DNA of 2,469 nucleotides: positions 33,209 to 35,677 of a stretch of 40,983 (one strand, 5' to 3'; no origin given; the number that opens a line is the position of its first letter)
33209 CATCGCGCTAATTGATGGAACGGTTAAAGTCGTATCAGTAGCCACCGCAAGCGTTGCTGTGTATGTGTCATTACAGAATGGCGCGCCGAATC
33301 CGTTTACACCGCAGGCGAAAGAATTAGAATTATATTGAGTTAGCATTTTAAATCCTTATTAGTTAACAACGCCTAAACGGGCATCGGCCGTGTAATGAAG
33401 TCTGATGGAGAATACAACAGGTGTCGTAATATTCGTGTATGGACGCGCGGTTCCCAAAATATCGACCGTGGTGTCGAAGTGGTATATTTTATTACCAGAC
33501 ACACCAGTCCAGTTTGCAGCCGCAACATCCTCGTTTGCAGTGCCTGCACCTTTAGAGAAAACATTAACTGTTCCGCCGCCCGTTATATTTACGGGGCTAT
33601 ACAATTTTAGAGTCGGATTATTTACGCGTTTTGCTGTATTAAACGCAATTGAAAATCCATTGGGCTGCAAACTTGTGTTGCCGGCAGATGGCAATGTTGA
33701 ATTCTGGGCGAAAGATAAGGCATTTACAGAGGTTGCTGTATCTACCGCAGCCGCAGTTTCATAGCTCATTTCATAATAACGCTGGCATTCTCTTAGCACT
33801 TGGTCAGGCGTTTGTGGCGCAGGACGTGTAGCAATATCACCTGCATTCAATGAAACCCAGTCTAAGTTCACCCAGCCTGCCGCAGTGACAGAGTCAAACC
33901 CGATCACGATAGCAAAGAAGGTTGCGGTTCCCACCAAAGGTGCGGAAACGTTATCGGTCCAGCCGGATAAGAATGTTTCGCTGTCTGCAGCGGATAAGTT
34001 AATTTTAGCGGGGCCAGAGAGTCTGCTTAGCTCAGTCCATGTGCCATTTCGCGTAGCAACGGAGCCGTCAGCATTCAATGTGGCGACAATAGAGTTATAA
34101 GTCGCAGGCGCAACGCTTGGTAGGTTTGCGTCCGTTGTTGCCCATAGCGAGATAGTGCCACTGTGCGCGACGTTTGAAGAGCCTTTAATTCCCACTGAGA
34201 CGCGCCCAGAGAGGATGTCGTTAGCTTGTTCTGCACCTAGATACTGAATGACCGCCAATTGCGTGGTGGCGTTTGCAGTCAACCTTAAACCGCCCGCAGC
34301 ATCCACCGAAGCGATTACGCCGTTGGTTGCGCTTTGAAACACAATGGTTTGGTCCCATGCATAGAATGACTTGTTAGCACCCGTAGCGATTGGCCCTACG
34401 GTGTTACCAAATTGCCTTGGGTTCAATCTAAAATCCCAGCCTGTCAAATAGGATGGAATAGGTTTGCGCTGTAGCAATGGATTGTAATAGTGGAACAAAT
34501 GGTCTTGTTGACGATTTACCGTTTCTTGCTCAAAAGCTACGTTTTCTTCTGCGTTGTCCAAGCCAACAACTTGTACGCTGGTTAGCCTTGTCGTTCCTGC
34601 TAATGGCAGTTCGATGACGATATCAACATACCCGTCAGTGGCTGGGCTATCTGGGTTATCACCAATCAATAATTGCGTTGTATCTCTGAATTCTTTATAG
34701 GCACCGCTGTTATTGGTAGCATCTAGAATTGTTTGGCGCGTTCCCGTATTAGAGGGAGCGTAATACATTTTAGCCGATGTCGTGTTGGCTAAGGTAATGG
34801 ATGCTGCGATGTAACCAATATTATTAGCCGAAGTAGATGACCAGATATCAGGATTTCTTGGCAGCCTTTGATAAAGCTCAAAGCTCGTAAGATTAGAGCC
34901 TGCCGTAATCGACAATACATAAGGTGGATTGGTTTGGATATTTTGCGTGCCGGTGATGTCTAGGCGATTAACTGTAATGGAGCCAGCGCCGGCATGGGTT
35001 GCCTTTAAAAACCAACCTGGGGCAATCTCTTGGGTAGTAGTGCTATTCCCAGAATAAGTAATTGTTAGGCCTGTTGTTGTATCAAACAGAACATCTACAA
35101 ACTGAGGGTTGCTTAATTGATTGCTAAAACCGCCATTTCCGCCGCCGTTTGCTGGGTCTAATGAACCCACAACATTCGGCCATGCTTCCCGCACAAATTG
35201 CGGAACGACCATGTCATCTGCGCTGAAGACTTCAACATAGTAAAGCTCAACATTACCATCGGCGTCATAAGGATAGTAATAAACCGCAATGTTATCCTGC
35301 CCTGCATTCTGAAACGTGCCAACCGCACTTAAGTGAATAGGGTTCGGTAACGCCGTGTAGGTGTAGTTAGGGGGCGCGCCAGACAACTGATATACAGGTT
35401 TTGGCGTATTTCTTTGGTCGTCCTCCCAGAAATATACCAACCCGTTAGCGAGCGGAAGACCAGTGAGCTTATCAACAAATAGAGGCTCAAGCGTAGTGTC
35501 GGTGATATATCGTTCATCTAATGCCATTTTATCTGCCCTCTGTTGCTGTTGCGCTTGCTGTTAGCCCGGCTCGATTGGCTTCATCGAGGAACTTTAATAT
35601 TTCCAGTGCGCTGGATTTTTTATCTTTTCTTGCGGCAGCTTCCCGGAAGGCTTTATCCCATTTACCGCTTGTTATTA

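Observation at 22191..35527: About one third of the genome is a continuous run of fibre/adhesin-like genes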

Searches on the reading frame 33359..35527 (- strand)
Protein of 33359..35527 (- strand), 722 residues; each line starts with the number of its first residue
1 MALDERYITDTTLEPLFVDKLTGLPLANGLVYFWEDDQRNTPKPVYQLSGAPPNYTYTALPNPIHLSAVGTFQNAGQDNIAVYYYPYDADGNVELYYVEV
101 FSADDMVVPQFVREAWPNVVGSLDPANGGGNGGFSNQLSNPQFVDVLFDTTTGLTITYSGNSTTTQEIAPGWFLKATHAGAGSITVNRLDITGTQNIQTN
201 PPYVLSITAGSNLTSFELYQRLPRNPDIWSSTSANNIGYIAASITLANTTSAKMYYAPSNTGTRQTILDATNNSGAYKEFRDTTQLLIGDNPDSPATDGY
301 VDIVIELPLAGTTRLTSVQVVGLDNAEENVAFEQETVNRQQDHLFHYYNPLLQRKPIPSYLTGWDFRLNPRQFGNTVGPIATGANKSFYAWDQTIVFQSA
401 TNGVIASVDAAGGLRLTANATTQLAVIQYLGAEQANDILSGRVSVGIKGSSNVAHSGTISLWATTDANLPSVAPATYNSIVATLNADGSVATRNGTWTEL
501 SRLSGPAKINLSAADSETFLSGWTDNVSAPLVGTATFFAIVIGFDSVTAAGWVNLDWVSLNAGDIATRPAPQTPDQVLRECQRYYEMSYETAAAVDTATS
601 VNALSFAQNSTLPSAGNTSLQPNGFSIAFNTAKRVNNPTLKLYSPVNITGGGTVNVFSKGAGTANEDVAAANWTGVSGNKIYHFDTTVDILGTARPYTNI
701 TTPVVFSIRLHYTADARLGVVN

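Call 4: search_protein_families(library=phrogs, proteins=[window:33359-35527:-], max_evalue=0.01)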
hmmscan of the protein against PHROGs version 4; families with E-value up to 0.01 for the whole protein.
window:33359-35527:- (722 aa): 1 family
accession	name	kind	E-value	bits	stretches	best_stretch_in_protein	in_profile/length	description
phrog_27782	-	unknown function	2.4e-06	27.5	1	553-718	507-644/644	-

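Call 5: search_protein_families(library=pfam, proteins=[window:33359-35527:-], max_evalue=0.01)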
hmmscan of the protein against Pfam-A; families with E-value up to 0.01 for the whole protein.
window:33359-35527:- (722 aa): 0 families

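Call 12: find_related_loci(query=window:33359-35527:-, collection=viral_contigs, flank=10000)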
Query window:33359-35527:- (722 aa) in viral_contigs; peptide patterns used: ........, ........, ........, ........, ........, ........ (x = any residue, [..] = any of these).
20 stretches matched a pattern; 18 encode a relative of the query (tblastn E <= 1e-3); 18 distinct loci.
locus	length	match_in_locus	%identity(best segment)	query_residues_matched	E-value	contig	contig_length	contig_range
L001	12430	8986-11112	46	1-721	7e-176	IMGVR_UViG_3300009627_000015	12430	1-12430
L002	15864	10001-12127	46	1-721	8e-176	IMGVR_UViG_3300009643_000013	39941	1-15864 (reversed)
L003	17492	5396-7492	47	1-721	6e-175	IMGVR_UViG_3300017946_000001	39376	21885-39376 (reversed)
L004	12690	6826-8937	46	1-721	5e-175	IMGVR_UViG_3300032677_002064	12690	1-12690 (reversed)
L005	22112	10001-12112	46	1-721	6e-175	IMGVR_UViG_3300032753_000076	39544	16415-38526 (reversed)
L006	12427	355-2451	47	1-721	5e-175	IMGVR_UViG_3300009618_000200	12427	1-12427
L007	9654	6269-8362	45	1-721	9e-165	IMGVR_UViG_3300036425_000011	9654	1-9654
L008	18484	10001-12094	45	1-721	2e-163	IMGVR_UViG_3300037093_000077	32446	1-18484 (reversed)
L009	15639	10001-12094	45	1-721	2e-163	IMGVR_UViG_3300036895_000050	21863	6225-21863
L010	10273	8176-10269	45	1-721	5e-163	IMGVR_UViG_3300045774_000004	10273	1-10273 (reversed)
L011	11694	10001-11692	51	1-559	3e-161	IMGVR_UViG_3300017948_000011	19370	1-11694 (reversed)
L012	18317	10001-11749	46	136-722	9e-150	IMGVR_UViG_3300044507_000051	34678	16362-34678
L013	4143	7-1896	45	70-721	9e-146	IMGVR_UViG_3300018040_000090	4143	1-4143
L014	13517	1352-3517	40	1-718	4e-131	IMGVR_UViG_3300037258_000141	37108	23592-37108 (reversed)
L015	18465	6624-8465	39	121-720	4e-93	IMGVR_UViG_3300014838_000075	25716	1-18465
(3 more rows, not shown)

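Call 18: search_solved_structures(query=window:33359-35527:-, max_evalue=1)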
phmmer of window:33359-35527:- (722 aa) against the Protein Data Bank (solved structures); distinct sequences matched with E-value up to 1: 0.

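Call 21: find_homologous_proteins(query=window:33359-35527:-, max_evalue=0.00001)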
Query window:33359-35527:- (722 aa): 536 proteins with E <= 0.00001 among 8000 candidates; the best 120 are listed.
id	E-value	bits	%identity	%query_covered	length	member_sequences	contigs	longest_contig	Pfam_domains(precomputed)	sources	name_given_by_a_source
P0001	0.0e+0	1616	100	100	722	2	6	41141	-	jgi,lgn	-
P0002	0.0e+0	1339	81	100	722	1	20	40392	-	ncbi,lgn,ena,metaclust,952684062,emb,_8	metaclust:\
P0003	0.0e+0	1171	73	100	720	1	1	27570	-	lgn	-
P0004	0.0e+0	1163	70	100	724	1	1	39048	-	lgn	-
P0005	0.0e+0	1112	69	100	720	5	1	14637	-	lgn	-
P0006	0.0e+0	1024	64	100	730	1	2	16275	-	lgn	-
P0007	7.6e-197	674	48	100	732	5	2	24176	-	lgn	-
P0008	2.5e-193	663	48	100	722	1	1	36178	-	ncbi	-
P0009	8.2e-190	651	48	100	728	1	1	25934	-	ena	-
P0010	5.6e-189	648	49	100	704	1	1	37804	-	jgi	jgi:hypothetical protein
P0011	5.1e-186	639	47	100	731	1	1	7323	-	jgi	jgi:hypothetical protein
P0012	7.5e-181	622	46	100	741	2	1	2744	-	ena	-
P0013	2.1e-180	620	46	100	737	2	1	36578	-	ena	-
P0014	3.1e-180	620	48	100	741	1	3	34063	-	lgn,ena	-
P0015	3.8e-179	616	47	100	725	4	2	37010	-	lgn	-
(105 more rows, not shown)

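Call 34: find_encoding_contigs(protein=P0002, flank=10000, max_places=3)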
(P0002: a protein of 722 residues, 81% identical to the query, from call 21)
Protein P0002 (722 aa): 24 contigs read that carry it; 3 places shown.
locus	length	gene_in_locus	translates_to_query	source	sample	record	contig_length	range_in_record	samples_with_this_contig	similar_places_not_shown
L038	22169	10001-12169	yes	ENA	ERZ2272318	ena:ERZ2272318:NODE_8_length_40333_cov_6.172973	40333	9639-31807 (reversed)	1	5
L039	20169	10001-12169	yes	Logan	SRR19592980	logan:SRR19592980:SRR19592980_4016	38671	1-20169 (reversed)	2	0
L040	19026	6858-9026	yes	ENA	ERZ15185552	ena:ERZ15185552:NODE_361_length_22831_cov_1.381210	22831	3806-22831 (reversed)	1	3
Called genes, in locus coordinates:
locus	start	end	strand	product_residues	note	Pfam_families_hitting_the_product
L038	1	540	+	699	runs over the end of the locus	PF16510:P22_portal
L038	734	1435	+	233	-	-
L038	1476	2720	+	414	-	-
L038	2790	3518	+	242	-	-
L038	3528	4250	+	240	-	-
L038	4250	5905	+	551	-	PF11134:Phage_stabilise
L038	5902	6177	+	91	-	-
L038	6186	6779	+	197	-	-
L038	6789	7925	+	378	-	-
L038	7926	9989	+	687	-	-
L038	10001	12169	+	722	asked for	-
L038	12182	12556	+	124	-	-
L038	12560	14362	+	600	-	-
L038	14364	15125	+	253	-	-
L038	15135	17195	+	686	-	-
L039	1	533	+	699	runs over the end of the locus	PF16510:P22_portal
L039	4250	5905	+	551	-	PF11134:Phage_stabilise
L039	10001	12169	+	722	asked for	-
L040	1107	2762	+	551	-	PF11134:Phage_stabilise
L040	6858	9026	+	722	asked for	-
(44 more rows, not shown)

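Call 35: find_encoding_contigs(protein=P0004, flank=10000, max_places=2)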
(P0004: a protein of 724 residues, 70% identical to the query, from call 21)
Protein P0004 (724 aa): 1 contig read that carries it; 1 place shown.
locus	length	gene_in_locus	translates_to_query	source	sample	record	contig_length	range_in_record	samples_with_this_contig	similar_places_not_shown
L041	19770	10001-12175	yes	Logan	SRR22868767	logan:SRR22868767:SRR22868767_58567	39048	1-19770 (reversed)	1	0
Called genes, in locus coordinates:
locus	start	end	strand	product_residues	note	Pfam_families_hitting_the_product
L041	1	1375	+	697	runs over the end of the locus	PF16510:P22_portal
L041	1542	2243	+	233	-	-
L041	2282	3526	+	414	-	-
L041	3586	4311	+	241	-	-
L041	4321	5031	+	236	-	-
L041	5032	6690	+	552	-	PF11134:Phage_stabilise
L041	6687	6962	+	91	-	-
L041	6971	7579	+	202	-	-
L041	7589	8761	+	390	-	-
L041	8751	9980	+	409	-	-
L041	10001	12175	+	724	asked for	-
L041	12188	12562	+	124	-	-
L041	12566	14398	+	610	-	-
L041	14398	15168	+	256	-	-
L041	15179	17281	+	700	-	-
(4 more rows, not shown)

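Call 38: predict_structure(alignment_id=A1)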
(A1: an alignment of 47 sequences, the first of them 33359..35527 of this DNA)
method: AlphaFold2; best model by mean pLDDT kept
length: 722 residues; sequences in the alignment: 47
mean_pLDDT: 85.6   pTM: 0.59
mean pLDDT of the five models: 85.6, 85.2, 84.9, 83.6, 83.6
residues with pLDDT >= 90: 306; 70-90: 362; 50-70: 38; < 50: 16
segments of 3 or more residues with pLDDT < 50: 118-132
pLDDT, mean of each block of 10 residues (from residue 1): 66 73 85 84 85 79 87 84 79 78 84 60 40 74 88 91 92 93 93 71 92 94 81 81 91 88 86 89 86 64 93 92 82 80 80 78 86 83 91 91 91 92 95 89 92 92 94 92 95 94 86 89 80 92 95 94 87 88 91 84 92 83 93 92 86 87 81 91 93 80 85 92 84
secondary structure, 60 per line:
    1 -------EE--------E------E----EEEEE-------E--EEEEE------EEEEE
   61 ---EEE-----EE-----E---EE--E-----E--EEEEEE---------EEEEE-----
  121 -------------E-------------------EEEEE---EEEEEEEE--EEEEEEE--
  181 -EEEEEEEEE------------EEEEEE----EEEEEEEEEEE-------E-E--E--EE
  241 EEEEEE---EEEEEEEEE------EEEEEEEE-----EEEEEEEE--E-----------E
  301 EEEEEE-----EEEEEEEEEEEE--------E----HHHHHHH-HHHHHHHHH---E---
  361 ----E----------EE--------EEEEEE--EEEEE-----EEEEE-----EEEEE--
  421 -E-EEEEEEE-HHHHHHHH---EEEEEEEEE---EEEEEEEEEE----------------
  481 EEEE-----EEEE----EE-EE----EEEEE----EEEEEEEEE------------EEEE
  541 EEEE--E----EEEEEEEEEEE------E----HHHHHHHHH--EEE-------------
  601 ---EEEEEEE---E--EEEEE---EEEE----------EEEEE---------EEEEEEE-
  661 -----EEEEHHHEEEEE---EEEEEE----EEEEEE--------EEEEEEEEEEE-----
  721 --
elements in order (helices of 4 or more, strands of 3 or more residues): E30-34 E45-49 E56-60 E64-66 E96-101 E111-115 E154-158 E162-169 E172-178 E182-190 E203-208 E213-223 E239-246 E250-258 E265-272 E278-285 E300-306 E312-323 H337-343 H345-353 E386-391 E394-398 E404-408 E414-418 E424-430 H432-439 E443-451 E455-464 E481-484 E490-493 E507-511 E516-524 E537-544 E552-562 H574-582 E585-587 E604-610 E617-621 E625-628 E639-643 E653-659 E666-669 E673-677 E681-686 E691-696 E705-715

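Call 42: fold_search(model_id=the predicted structure, library=pdb)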
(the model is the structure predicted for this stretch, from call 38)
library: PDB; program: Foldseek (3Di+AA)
matches with E <= 10: 1656; with E <= 0.001: 125
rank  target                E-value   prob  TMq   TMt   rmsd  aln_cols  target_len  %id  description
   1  9h99                  1.8e-11  1.00  0.11  0.09  29.9       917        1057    9  Native structure of the full-length pesticidal protein Cry1Ca18 at pH7, from crystals formed in vivo (released 2025-11-12)
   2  9h9a                  2.4e-11  1.00  0.12  0.08  30.4       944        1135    9  native structure of the full-length pesticidal protein Cry8Ba2, from crystals formed in vivo (form 1) (released 2025-12-03)
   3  4w8j                  4.6e-11  1.00  0.13  0.10  27.2       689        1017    9  Structure of the full-length insecticidal protein Cry1Ac reveals intriguing details of toxin packaging into in vivo form (released 2014-09-17)
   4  9qxq                  6.8e-11  1.00  0.11  0.09  29.5       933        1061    9  native structure of full-length pesticidal protein Cry1Ca18 at pH9, from crystals formed in vivo (released 2026-02-11)
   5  7kwb_A                9.3e-10  1.00  0.14  0.21  23.4       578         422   11  Surface glycan-binding protein B from Bacteroides thetaiotaomicron (released 2021-02-17)
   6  7kwb_B                1.8e-09  1.00  0.14  0.24  24.2       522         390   10  Surface glycan-binding protein B from Bacteroides thetaiotaomicron (released 2021-02-17)
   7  4xup_A                2.2e-09  1.00  0.16  0.32  17.9       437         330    9  Structure of the N-terminal CBM22-1-CBM22-2 tandem domain from Paenibacillus barcinonensis Xyn10C (released 2015-06-03)
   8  4xup_F                2.5e-09  1.00  0.17  0.34  16.0       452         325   10  Structure of the N-terminal CBM22-1-CBM22-2 tandem domain from Paenibacillus barcinonensis Xyn10C (released 2015-06-03)
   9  4xup_B                1.4e-08  1.00  0.19  0.34  12.0       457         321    9  Structure of the N-terminal CBM22-1-CBM22-2 tandem domain from Paenibacillus barcinonensis Xyn10C (released 2015-06-03)
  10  9efi_A                2.8e-08  1.00  0.16  0.15  24.0       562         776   10  VIP3Cb1 Protoxin Structure (released 2025-06-18)
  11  2zxq                  6.8e-08  1.00  0.13  0.08  26.8       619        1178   12  Crystal structure of endo-alpha-N-acetylgalactosaminidase from Bifidobacterium longum (EngBF) (released 2009-06-16)
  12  6vls_D                7.5e-08  1.00  0.16  0.13  25.6       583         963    8  Structure of C-terminal fragment of Vip3A toxin (released 2020-07-22)
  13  8a1a_A                1.1e-07  1.00  0.13  0.07  26.6       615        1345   12  Structure of a leucinostatin derivative determined by host lattice display : L1F11V1 construct (released 2022-12-07)
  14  6v1v_A                1.2e-07  1.00  0.15  0.15  23.6       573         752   10  VIP3B (VIP3B_2160) adapted for crystallization (released 2019-12-18)
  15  6vls_B                1.4e-07  1.00  0.15  0.12  26.1       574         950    9  Structure of C-terminal fragment of Vip3A toxin (released 2020-07-22)
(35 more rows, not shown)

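Call 47: fold_search(model_id=the predicted structure, library=viral)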
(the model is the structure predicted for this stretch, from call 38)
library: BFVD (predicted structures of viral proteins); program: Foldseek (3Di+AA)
matches with E <= 10: 1848; with E <= 0.001: 429
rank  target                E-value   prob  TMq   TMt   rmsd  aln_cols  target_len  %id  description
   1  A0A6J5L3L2            1.1e-65  1.00  0.76  0.76   5.8       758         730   34  Uncharacterized protein [uncultured Caudovirales phage]
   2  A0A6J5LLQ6            2.2e-50  1.00  0.47  0.48  21.8       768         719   23  Uncharacterized protein [uncultured Caudovirales phage]
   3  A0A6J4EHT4            6.1e-17  1.00  0.35  0.53  14.7       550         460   16  (no name in the UniProt tables at hand)
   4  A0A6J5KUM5            1.2e-15  1.00  0.35  0.27  25.1       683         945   12  Bacteriophage T7 tail fibre protein [uncultured Caudovirales phage]
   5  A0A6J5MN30            1.9e-14  1.00  0.22  0.16  22.3       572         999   12  Uncharacterized protein [uncultured Caudovirales phage]
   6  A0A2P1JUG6            2.6e-14  1.00  0.32  0.35  21.8       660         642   12  Tail fiber protein [Erwinia phage vB_EamM-Bue1]
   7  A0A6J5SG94            3.0e-14  1.00  0.37  0.44  32.3       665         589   12  Uncharacterized protein [uncultured Caudovirales phage]
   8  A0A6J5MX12            4.1e-14  1.00  0.35  0.58   9.1       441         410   15  Uncharacterized protein [uncultured Caudovirales phage]
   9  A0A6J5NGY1            4.7e-14  1.00  0.35  0.62   6.7       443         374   17  Uncharacterized protein [uncultured Caudovirales phage]
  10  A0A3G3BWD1            8.5e-14  1.00  0.19  0.14  31.3       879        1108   10  (no name in the UniProt tables at hand)
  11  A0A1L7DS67            1.1e-13  1.00  0.36  0.30  19.5       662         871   11  Long tail fiber [Ralstonia phage phiAp1]
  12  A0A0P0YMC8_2          1.1e-13  1.00  0.34  0.30  23.4       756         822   10  (no name in the UniProt tables at hand)
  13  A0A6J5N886            1.4e-13  1.00  0.32  0.18  27.2       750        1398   14  Uncharacterized protein [uncultured Caudovirales phage]
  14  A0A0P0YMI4            2.8e-13  1.00  0.34  0.41  16.8       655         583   10  (no name in the UniProt tables at hand)
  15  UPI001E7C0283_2       3.2e-13  1.00  0.17  0.13  21.9       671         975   10  (no name look-up for this kind of identifier)
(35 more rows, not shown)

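Call 48: find_related_loci(query=A1, collection=genome_contigs, flank=10000)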
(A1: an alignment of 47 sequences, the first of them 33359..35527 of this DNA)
Query A1 (722 aa) in genome_contigs; peptide patterns used: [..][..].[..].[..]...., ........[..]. (x = any residue, [..] = any of these).
12 stretches matched a pattern; 8 encode a relative of the query (tblastn E <= 1e-3); 8 distinct loci.
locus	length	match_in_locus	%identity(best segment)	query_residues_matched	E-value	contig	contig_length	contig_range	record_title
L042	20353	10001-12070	44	1-673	3e-162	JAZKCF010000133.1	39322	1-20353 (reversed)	MAG: Pseudomonadota bacterium isolate ADI_H3L2_122-bin021 ADIH3L2_B021_0_000000000133, whole genome shotgun sequence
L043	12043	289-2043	49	3-589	1e-161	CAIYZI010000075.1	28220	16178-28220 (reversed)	MAG: uncultured beta proteobacterium isolate B4coas_bin-0731 genome assembly, contig: bin-0731:075/760, whole genome sho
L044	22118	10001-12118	42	8-720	1e-148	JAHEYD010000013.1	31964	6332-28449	MAG: Nitrosotalea sp. isolate nzgw12 NODE_190_length_31965_cov_22.688262, whole genome shotgun sequence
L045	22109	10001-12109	43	3-719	2e-147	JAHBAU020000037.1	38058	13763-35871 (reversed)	MAG: Candidatus Saccharibacteria bacterium isolate AQU-11 c_000000090000, whole genome shotgun sequence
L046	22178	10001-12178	40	1-721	3e-132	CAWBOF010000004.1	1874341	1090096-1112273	MAG: Candidatus Acidoferrales bacterium isolate MFD01248.bin.2.23 genome assembly, contig: contig_12979, whole genome sh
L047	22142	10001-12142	39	1-721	8e-130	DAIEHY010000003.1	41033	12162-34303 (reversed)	MAG TPA_asm: Desulfosporosinus sp. isolate clean1016 NODE_3_length_41033_cov_6.605088, whole genome shotgun sequence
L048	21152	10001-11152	38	1-589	2e-42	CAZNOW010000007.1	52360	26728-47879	MAG TPA_asm: uncultured Candidatus Saccharibacteria bacterium isolate binchicken_co3_143 genome assembly, contig: NODE_1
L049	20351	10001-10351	51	1-119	3e-31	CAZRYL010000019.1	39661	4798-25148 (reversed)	MAG TPA_asm: uncultured Methanotrichaceae archaeon isolate binchicken_co190_423 genome assembly, contig: NODE_2046_lengt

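Call 58: search_solved_structures(query=A1, max_evalue=5)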
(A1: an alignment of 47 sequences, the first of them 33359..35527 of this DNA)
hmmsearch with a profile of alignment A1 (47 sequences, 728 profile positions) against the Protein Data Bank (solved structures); distinct sequences matched with E-value up to 5: 0.
